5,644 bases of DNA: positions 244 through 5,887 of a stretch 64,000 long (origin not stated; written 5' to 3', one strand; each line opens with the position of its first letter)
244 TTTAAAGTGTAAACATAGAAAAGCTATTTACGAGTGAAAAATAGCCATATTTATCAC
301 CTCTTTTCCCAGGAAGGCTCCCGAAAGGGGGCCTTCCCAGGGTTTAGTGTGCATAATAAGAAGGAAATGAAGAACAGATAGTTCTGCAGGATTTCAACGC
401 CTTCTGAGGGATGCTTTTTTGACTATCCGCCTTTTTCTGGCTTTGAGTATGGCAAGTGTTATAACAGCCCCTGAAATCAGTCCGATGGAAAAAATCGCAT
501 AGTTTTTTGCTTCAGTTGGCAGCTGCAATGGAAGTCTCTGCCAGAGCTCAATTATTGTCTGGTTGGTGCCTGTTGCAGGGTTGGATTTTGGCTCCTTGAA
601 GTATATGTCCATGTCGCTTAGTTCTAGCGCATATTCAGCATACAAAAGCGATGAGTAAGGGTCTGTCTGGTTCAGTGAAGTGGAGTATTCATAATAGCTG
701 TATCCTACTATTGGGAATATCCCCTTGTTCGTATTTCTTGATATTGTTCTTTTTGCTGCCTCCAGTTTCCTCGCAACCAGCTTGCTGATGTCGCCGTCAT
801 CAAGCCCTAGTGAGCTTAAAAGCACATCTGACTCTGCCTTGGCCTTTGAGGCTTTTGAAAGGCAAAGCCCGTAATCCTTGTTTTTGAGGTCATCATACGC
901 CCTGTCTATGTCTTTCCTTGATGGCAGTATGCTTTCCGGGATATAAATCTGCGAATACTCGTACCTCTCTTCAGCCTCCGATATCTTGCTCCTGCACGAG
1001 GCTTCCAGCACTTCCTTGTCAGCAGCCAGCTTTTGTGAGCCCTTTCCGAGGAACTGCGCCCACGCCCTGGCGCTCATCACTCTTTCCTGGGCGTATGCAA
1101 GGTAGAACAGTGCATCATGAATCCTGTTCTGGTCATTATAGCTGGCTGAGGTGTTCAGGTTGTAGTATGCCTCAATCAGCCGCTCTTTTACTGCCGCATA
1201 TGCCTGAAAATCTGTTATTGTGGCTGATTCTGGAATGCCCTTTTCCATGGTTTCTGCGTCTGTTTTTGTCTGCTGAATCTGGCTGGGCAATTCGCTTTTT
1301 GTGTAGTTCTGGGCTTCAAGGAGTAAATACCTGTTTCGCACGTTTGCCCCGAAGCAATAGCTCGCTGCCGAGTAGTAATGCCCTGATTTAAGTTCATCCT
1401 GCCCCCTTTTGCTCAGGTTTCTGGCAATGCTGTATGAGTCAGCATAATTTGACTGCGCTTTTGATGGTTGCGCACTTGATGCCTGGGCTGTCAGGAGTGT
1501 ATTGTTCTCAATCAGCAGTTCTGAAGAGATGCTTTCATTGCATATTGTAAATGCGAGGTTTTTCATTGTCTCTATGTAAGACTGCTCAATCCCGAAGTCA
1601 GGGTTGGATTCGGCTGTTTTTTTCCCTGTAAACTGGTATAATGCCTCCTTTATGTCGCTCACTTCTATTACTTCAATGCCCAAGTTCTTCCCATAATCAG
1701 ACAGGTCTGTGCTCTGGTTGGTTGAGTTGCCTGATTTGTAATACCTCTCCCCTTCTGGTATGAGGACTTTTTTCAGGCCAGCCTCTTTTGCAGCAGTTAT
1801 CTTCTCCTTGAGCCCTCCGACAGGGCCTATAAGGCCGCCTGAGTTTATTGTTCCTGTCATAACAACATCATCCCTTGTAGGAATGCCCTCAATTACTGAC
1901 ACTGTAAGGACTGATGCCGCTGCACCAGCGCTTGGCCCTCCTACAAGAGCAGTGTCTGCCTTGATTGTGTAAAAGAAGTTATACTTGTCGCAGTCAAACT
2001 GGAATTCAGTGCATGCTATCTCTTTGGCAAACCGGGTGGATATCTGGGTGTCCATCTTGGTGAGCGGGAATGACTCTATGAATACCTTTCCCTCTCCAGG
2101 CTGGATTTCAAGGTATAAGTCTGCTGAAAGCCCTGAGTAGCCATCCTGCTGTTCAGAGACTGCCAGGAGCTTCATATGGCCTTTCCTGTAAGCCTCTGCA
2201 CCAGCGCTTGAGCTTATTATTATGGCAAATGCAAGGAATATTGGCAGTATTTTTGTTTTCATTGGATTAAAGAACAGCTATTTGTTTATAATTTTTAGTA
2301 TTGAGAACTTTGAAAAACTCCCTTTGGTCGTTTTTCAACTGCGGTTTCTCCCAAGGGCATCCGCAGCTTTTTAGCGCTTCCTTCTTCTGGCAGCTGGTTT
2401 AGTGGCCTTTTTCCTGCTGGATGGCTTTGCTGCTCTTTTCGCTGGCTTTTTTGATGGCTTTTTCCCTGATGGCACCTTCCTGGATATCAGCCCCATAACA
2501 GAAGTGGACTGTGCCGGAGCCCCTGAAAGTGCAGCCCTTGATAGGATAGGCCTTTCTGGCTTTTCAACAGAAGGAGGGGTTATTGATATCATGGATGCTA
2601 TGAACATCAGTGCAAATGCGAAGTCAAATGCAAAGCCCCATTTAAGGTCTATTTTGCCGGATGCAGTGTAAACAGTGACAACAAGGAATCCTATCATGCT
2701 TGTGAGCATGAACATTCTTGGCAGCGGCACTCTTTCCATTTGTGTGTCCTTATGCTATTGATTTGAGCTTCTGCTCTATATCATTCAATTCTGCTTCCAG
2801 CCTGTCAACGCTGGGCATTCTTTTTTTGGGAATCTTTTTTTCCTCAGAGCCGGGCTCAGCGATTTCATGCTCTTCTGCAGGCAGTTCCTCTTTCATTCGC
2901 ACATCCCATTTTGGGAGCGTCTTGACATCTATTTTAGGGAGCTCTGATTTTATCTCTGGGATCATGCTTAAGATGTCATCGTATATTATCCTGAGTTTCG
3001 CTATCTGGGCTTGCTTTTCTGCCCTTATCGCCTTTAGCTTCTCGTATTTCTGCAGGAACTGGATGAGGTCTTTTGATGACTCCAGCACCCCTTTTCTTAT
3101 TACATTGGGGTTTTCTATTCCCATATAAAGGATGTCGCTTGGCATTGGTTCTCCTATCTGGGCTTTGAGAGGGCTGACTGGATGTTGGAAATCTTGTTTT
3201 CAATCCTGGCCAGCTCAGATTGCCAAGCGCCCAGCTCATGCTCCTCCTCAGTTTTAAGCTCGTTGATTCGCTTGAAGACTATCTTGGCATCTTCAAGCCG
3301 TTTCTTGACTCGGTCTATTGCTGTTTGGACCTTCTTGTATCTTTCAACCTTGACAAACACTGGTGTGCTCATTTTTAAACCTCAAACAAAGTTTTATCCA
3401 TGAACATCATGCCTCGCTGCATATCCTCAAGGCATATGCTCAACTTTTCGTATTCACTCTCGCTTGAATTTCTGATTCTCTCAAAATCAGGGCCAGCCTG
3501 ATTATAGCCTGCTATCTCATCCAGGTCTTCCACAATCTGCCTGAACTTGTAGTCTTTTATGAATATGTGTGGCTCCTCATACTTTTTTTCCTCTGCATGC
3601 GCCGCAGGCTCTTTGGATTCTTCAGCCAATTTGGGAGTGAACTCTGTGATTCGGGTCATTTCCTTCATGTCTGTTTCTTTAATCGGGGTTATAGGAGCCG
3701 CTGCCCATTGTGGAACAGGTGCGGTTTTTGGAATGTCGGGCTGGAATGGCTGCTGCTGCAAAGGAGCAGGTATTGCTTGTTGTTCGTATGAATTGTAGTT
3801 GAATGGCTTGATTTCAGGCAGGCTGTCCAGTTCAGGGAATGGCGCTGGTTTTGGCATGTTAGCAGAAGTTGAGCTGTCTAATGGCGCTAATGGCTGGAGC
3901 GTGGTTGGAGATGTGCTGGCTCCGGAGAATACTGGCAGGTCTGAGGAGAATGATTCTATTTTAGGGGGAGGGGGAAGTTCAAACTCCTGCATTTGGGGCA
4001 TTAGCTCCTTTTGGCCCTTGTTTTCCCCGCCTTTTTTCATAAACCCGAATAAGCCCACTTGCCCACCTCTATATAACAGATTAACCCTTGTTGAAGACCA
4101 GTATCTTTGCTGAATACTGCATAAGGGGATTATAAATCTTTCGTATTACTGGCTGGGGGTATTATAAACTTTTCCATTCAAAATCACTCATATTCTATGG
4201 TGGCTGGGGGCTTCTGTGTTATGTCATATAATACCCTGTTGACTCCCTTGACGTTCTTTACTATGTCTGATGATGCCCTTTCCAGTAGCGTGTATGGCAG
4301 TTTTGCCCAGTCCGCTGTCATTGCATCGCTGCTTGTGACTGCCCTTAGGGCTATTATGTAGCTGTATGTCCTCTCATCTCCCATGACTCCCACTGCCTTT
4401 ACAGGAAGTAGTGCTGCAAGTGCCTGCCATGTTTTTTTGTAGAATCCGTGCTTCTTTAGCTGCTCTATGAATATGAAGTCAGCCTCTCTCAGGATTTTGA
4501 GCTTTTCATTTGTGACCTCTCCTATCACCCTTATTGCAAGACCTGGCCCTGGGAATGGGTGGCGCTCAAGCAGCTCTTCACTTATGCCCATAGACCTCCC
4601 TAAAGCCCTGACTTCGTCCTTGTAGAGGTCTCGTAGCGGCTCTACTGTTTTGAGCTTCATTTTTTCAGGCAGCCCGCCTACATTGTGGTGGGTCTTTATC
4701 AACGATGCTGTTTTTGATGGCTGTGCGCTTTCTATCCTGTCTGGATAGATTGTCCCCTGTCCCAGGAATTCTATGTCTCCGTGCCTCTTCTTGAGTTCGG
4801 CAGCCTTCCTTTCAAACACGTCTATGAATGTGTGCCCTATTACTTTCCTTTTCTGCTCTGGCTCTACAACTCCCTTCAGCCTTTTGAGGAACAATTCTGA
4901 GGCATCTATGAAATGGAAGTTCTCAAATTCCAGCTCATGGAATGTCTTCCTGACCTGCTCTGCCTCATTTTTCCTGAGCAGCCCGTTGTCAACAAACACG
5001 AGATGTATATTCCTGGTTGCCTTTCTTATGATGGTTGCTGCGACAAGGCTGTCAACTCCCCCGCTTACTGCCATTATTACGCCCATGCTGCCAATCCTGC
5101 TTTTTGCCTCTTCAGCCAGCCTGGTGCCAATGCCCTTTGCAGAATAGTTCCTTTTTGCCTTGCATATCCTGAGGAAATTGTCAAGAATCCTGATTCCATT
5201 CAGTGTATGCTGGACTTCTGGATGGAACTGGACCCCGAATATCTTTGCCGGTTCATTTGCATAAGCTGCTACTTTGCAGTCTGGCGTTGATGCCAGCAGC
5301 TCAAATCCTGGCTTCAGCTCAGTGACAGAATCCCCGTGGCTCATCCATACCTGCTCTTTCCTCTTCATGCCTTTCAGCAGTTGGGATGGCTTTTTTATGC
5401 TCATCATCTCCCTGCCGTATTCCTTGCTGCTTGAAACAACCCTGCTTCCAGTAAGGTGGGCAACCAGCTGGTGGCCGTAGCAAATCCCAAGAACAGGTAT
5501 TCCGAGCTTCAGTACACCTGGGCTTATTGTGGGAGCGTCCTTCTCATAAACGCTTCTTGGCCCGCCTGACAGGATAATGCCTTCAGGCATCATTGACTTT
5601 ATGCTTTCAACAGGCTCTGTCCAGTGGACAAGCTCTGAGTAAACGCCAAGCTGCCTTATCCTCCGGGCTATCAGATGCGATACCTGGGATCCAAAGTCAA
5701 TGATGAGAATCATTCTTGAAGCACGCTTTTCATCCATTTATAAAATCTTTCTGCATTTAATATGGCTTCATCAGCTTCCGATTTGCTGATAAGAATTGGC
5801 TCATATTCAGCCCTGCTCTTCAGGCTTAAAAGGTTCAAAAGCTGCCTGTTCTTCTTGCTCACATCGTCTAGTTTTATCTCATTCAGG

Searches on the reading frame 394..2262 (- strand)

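Call 10: search_protein_families(library=pfam, proteins=[window:394-2262:-], max_evalue=0.00001)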
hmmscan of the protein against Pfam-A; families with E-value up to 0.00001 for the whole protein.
window:394-2262:- (622 aa): 1 family
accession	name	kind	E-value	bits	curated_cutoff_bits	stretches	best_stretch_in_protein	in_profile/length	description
PF05362.19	Lon_C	-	3.1e-15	56.7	21.1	1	108-172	108-172/205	Lon protease (S16) C-terminal proteolytic domain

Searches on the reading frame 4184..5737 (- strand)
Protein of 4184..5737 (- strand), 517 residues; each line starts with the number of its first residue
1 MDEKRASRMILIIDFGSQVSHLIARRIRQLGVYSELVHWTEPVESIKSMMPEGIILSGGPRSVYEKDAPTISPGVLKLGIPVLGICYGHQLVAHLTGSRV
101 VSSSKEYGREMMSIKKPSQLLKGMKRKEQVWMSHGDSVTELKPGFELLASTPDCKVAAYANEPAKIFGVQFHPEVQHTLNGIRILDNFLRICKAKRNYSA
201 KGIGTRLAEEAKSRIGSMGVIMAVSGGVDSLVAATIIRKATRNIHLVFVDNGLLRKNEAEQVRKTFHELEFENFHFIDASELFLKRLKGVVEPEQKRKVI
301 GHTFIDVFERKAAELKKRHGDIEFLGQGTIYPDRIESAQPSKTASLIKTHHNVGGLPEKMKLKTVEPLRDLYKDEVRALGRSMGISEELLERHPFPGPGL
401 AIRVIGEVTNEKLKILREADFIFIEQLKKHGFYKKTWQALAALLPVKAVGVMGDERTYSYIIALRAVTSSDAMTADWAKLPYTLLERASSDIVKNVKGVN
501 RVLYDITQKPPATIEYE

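Call 10: search_protein_families(library=pfam, proteins=[window:4184-5737:-], max_evalue=0.00001)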
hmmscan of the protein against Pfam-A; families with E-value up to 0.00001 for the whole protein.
window:4184-5737:- (517 aa): 4 families
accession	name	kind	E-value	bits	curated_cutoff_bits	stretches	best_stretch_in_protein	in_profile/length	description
PF00117.34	GATase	-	5e-47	160.5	22.8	1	11-190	1-188/190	Glutamine amidotransferase class-I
PF00958.27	GMP_synt_C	-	2.9e-41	139.9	27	1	425-516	1-92/92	GMP synthase C terminal domain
PF07722.19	Peptidase_C26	-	1.3e-10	41.9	20.5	1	75-174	101-219/219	Peptidase C26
PF02540.23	NAD_synthase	-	9.2e-07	28.7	21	0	214-270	15-73/242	NAD synthase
